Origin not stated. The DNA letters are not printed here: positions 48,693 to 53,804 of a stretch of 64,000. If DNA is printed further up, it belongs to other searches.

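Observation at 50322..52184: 37 tandem Cys-flanked units that each match the 12-residue EF-hand/dockerin Ca2+ loop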

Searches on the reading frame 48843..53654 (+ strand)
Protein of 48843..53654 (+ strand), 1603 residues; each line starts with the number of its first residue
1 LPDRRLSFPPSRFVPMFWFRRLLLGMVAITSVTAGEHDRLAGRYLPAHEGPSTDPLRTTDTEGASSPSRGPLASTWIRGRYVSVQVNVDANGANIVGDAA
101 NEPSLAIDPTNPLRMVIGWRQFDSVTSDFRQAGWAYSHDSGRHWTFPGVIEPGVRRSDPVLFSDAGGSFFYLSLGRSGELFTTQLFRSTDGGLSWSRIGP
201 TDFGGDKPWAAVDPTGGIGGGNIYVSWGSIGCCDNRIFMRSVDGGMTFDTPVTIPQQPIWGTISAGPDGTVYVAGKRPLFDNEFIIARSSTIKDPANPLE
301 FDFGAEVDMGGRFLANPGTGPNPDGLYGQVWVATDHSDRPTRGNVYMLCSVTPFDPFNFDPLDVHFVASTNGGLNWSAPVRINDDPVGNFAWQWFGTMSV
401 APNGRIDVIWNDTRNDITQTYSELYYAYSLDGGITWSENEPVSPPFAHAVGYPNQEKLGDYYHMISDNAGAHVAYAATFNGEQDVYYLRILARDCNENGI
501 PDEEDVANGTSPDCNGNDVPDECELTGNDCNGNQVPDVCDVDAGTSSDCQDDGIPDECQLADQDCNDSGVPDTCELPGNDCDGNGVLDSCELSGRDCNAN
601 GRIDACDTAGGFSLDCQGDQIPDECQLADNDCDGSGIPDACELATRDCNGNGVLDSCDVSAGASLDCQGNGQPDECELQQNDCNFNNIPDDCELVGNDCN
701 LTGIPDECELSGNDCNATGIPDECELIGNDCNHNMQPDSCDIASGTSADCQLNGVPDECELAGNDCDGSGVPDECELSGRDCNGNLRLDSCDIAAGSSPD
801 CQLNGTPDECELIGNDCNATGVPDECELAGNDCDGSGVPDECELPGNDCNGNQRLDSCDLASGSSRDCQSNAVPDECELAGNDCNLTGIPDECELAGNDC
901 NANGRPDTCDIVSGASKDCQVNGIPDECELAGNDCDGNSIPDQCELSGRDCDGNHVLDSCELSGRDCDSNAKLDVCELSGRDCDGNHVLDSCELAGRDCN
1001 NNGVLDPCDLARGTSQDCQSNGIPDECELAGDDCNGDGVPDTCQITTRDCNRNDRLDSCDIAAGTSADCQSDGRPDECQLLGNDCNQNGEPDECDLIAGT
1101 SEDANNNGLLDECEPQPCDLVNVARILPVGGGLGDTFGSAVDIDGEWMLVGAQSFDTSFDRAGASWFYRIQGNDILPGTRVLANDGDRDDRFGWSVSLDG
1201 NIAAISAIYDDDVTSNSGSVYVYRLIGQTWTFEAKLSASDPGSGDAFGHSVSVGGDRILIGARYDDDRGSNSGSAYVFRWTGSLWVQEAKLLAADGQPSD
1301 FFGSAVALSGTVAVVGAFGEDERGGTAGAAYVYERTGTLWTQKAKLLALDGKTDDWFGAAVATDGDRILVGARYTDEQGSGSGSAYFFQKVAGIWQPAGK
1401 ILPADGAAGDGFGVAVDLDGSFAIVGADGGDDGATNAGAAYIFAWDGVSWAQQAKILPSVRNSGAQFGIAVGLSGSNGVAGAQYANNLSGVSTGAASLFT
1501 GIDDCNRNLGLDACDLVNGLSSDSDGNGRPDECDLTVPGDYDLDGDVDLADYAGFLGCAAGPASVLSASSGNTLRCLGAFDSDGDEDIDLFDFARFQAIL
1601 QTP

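Call 5: search_protein_families(library=pfam, proteins=[window:48843-53654:+], max_evalue=1)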
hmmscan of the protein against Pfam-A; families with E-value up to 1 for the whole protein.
window:48843-53654:+ (1603 aa): 4 families
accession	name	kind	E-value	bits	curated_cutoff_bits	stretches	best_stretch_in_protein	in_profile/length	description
PF14312.12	FG-GAP_2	-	6.9e-95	311.5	23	7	1230-1278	1-49/49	FG-GAP repeat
PF13088.12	BNR_2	-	6e-06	26.3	31.4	1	103-252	54-202/277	BNR repeat-like domain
PF02012.26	BNR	-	1.7e-05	24.6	27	1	428-437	2-11/12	BNR/Asp-box repeat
PF15892.11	BNR_4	-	0.00064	19.6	27.3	1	397-479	154-245/272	BNR repeat-containing family member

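Call 6: search_protein_families(library=ncbifam, proteins=[window:48843-53654:+], max_evalue=1)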
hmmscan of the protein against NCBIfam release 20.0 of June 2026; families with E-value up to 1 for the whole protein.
window:48843-53654:+ (1603 aa): 1 family
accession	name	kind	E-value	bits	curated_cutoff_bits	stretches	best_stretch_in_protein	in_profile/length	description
NF052497.1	AlphRhmnaseBT3686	equivalog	0.17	10.4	700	1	398-440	197-239/424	alpha-l-rhamnosidase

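Call 72: list_cluster_members(proteins=[window:48888-53651:+, window:48843-53651:+, window:48918-53651:+])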
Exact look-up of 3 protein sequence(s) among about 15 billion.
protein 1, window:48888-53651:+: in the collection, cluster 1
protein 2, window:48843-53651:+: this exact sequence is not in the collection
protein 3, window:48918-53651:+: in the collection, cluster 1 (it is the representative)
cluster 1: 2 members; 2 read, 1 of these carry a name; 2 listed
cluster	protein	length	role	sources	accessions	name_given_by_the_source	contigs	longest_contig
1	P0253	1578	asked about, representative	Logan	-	-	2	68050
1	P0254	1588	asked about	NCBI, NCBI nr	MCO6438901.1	MAG: hypothetical protein J5J06_17545 [Phycisphaerae bacterium] | hypothetical protein [Phycisphaerae bacterium]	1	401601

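Call 74: find_encoding_contigs(protein=window:48918-53651:+, flank=1000, max_places=5)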
Protein window:48918-53651:+ (1578 aa): 2 contigs read that carry it; 1 place shown.
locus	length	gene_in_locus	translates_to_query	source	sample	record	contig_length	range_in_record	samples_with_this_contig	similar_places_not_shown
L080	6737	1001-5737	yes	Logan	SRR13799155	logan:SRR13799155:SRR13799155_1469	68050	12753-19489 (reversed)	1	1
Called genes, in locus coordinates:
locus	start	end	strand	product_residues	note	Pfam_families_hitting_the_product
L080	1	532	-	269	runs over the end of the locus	-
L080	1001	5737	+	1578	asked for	PF13088:BNR_2 (faint), PF02012:BNR (faint), PF14312:FG-GAP_2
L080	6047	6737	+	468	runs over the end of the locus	PF00365:PFK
